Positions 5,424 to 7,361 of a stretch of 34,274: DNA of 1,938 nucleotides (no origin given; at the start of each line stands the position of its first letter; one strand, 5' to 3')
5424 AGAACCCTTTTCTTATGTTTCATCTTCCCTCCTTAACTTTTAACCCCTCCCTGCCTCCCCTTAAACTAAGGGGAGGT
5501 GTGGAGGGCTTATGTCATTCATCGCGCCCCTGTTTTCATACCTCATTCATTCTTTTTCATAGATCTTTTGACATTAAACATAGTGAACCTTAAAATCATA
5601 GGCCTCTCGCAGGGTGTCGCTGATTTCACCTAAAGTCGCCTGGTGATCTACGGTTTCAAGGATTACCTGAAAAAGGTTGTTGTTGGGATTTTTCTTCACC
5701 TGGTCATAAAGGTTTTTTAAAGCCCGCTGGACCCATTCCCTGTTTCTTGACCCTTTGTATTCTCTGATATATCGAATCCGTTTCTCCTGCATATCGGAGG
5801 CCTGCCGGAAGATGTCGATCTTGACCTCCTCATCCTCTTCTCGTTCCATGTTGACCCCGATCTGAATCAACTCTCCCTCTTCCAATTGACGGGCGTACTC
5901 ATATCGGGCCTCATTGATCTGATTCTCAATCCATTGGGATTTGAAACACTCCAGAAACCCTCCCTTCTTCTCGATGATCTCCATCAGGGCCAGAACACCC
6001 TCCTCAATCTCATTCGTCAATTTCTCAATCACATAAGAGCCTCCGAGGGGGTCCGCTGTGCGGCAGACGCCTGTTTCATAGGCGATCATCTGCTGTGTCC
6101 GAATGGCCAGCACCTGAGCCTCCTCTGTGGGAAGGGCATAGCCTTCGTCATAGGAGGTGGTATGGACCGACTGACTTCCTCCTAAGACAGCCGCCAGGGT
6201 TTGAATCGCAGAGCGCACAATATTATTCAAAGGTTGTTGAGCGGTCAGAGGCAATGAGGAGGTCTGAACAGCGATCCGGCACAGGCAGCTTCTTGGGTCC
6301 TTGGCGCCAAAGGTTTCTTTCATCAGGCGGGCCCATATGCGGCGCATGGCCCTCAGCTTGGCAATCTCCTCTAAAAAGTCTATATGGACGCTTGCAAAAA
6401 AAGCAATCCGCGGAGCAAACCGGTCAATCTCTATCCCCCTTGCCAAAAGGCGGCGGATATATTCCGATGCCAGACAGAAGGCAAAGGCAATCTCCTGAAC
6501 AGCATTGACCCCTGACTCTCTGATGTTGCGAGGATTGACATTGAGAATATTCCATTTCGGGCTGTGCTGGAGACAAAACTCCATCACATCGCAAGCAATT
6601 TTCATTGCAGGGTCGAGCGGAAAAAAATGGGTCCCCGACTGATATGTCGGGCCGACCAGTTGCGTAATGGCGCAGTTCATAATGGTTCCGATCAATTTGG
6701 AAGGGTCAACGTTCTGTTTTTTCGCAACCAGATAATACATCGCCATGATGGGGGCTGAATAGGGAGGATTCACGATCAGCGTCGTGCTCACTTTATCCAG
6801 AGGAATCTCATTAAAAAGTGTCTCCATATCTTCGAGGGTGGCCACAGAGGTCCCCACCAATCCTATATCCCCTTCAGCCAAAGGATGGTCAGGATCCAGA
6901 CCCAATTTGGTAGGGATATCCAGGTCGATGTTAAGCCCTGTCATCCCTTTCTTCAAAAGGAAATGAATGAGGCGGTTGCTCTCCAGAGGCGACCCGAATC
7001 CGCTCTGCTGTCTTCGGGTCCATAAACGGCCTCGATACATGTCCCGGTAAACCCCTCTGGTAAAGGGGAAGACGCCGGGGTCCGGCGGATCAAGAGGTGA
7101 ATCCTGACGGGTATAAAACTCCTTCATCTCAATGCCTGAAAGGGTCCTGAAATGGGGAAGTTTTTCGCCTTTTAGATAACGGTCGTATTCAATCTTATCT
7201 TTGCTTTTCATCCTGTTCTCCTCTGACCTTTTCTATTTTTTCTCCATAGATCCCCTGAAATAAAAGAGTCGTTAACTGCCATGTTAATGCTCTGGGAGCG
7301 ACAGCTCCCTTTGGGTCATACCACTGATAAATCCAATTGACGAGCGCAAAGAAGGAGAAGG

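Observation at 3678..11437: TRAP uptake + PaaK-type CoA ligase + divergent B12 acyl-CoA mutase under one TetR: candidate pathway for an unidentified organic acid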

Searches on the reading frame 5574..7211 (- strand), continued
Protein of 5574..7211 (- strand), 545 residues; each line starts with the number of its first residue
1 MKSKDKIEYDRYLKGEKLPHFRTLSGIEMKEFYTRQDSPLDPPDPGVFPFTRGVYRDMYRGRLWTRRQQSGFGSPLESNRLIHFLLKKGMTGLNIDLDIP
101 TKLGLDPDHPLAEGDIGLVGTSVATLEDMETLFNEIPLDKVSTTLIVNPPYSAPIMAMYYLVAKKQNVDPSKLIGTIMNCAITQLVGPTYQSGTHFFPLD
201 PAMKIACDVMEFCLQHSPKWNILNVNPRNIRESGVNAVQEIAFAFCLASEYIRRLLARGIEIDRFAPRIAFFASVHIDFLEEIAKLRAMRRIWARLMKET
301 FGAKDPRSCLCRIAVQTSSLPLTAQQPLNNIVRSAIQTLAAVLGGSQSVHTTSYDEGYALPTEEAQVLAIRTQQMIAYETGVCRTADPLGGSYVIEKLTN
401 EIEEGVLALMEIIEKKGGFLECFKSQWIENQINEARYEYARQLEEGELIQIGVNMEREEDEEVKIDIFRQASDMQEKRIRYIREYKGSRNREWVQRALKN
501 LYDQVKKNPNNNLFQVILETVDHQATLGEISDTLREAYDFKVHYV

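Call 98: fold_search(model_id=the predicted structure, library=pdb)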
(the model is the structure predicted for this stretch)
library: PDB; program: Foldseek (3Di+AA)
matches with E <= 10: 870; with E <= 0.001: 49
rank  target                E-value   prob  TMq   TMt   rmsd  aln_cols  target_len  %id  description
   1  4r3u_A                4.1e-40  1.00  0.91  0.89   2.8       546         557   37  Crystal structure of 2-Hydroxyisobutyryl-CoA Mutase (released 2015-03-11)
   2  4r3u_B                1.1e-39  1.00  0.90  0.88   3.0       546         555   37  Crystal structure of 2-Hydroxyisobutyryl-CoA Mutase (released 2015-03-11)
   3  8gju_H                5.0e-39  1.00  0.89  0.71   3.0       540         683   35  Crystal structure of human methylmalonyl-CoA mutase (MMUT) in complex with methylmalonic acidemia type A protein (MMAA (released 2023-08-09)
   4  2xiq_A                3.3e-38  1.00  0.88  0.68   3.5       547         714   35  Crystal structure of human methylmalonyl-CoA mutase in complex with adenosylcobalamin and malonyl-CoA (released 2010-09-29)
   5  2xiq_B                6.3e-38  1.00  0.88  0.68   3.8       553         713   35  Crystal structure of human methylmalonyl-CoA mutase in complex with adenosylcobalamin and malonyl-CoA (released 2010-09-29)
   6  8gju_L                6.6e-38  1.00  0.89  0.72   3.5       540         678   35  Crystal structure of human methylmalonyl-CoA mutase (MMUT) in complex with methylmalonic acidemia type A protein (MMAA (released 2023-08-09)
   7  8gju_J                9.6e-38  1.00  0.89  0.71   3.5       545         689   35  Crystal structure of human methylmalonyl-CoA mutase (MMUT) in complex with methylmalonic acidemia type A protein (MMAA (released 2023-08-09)
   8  8dyj                  1.3e-37  1.00  0.89  0.69   3.4       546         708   35  Crystal structure of human methylmalonyl-CoA mutase in complex with ADP and cob(II)alamin (released 2023-07-12)
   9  8gju_K                3.7e-37  1.00  0.88  0.71   3.4       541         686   35  Crystal structure of human methylmalonyl-CoA mutase (MMUT) in complex with methylmalonic acidemia type A protein (MMAA (released 2023-08-09)
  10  2xij                  1.2e-36  1.00  0.87  0.68   4.2       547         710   35  Crystal structure of human methylmalonyl-CoA mutase in complex with adenosylcobalamin (released 2010-09-29)
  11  8dyl                  2.1e-36  1.00  0.86  0.67   4.0       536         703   35  Crystal structure of human methylmalonyl-CoA mutase bound to aquocobalamin (released 2023-07-12)
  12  3bic_B                1.4e-35  1.00  0.86  0.67   4.2       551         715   35  Crystal structure of human methylmalonyl-CoA mutase (released 2007-12-25)
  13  3bic_A                2.9e-35  1.00  0.86  0.67   4.2       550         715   35  Crystal structure of human methylmalonyl-CoA mutase (released 2007-12-25)
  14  4req_A                1.2e-34  1.00  0.89  0.68   3.6       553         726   31  Methylmalonyl-COA Mutase substrate complex (released 1999-01-13)
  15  5req_A                1.3e-34  1.00  0.89  0.67   3.5       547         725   32  Methylmalonyl-COA MUTASE, Y89F Mutant, substrate complex (released 1998-08-12)
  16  1req_A                3.9e-34  1.00  0.89  0.68   3.7       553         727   31  METHYLMALONYL-COA MUTASE (released 1997-01-27)
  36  1req_B                7.0e-19  1.00  0.66  0.58   3.8       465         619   23  METHYLMALONYL-COA MUTASE (released 1997-01-27)
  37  1req_D                9.8e-19  1.00  0.67  0.59   3.7       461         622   22  METHYLMALONYL-COA MUTASE (released 1997-01-27)
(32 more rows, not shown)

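Call 105: find_encoding_contigs(protein=P0119, flank=6000, max_places=2)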
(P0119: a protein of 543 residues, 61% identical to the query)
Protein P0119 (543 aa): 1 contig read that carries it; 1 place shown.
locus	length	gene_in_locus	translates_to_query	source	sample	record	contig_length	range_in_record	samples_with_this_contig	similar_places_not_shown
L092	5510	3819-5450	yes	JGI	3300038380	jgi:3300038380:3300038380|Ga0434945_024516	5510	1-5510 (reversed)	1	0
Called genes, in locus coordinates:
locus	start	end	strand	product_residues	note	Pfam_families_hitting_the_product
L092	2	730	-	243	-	?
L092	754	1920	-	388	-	PF02771:Acyl-CoA_dh_N, PF02770:Acyl-CoA_dh_M, PF00441:Acyl-CoA_dh_1, PF08028:Acyl-CoA_dh_2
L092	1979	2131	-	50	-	-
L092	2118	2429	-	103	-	PF01909:NTP_transf_2, PF18765:Polbeta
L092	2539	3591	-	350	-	PF00724:Oxidored_FMN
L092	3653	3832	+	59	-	-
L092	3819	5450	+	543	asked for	PF01642:MM_CoA_mutase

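Call 106: find_encoding_contigs(protein=P0113, flank=9000, max_places=2)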
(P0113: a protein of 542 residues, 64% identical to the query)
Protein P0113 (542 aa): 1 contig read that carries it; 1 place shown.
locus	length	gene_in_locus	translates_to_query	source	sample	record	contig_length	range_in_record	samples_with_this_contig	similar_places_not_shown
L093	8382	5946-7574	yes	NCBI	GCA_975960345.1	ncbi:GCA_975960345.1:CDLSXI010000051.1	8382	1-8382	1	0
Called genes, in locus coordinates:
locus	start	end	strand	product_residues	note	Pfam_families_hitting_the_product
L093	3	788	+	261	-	?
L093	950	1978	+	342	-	PF00392:GntR, PF27163:YmtS_Ross (weak)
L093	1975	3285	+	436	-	-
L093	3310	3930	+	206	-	-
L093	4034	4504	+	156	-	PF14588:YjgF_endoribonc, PF01042:Ribonuc_L-PSP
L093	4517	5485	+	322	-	PF00291:PALP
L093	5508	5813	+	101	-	PF02311:AraC_binding, PF07883:Cupin_2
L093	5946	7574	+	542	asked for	PF01642:MM_CoA_mutase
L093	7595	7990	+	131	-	PF02310:B12-binding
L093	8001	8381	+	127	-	?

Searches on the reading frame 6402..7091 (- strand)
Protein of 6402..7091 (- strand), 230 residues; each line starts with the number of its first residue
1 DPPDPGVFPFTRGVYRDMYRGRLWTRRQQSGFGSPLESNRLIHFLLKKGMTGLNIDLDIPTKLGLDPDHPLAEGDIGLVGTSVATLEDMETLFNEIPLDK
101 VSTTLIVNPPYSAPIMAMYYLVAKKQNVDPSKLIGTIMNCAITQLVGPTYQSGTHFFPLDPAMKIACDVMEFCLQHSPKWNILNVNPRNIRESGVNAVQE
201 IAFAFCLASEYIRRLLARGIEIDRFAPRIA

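Call 100: search_solved_structures(query=window:6402-7091:-, max_evalue=1e-20, show_alignments=5)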
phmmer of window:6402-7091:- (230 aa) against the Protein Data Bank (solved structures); distinct sequences matched with E-value up to 1e-20: 7.
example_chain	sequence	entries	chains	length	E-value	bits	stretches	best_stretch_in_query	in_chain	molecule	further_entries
8gju_J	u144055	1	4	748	1.5e-47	165.4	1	5-229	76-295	Methylmalonyl-CoA mutase, mitochondrial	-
2xij_A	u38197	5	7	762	1.6e-47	165.4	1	5-229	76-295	METHYLMALONYL-COA MUTASE, MITOCHONDRIAL | Methylmalonyl-CoA mutase, mitochondrial precursor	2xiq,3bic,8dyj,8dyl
4r3u_A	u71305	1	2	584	2e-47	165.1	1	5-230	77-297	2-hydroxyisobutyryl-CoA mutase large subunit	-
1req_A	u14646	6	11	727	1.4e-42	149.2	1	6-229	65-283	METHYLMALONYL-COA MUTASE | PROTEIN (METHYLMALONYL-COA MUTASE)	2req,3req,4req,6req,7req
5req_A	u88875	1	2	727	2.7e-42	148.3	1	6-229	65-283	PROTEIN (METHYLMALONYL-COA MUTASE ALPHA-SUBUNIT)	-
1e1c_A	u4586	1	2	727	3.7e-42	147.8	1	6-229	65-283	METHYLMALONYL-COA MUTASE ALPHA CHAIN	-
6oxc_A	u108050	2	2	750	2e-41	145.4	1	5-229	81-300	Methylmalonyl-CoA mutase large subunit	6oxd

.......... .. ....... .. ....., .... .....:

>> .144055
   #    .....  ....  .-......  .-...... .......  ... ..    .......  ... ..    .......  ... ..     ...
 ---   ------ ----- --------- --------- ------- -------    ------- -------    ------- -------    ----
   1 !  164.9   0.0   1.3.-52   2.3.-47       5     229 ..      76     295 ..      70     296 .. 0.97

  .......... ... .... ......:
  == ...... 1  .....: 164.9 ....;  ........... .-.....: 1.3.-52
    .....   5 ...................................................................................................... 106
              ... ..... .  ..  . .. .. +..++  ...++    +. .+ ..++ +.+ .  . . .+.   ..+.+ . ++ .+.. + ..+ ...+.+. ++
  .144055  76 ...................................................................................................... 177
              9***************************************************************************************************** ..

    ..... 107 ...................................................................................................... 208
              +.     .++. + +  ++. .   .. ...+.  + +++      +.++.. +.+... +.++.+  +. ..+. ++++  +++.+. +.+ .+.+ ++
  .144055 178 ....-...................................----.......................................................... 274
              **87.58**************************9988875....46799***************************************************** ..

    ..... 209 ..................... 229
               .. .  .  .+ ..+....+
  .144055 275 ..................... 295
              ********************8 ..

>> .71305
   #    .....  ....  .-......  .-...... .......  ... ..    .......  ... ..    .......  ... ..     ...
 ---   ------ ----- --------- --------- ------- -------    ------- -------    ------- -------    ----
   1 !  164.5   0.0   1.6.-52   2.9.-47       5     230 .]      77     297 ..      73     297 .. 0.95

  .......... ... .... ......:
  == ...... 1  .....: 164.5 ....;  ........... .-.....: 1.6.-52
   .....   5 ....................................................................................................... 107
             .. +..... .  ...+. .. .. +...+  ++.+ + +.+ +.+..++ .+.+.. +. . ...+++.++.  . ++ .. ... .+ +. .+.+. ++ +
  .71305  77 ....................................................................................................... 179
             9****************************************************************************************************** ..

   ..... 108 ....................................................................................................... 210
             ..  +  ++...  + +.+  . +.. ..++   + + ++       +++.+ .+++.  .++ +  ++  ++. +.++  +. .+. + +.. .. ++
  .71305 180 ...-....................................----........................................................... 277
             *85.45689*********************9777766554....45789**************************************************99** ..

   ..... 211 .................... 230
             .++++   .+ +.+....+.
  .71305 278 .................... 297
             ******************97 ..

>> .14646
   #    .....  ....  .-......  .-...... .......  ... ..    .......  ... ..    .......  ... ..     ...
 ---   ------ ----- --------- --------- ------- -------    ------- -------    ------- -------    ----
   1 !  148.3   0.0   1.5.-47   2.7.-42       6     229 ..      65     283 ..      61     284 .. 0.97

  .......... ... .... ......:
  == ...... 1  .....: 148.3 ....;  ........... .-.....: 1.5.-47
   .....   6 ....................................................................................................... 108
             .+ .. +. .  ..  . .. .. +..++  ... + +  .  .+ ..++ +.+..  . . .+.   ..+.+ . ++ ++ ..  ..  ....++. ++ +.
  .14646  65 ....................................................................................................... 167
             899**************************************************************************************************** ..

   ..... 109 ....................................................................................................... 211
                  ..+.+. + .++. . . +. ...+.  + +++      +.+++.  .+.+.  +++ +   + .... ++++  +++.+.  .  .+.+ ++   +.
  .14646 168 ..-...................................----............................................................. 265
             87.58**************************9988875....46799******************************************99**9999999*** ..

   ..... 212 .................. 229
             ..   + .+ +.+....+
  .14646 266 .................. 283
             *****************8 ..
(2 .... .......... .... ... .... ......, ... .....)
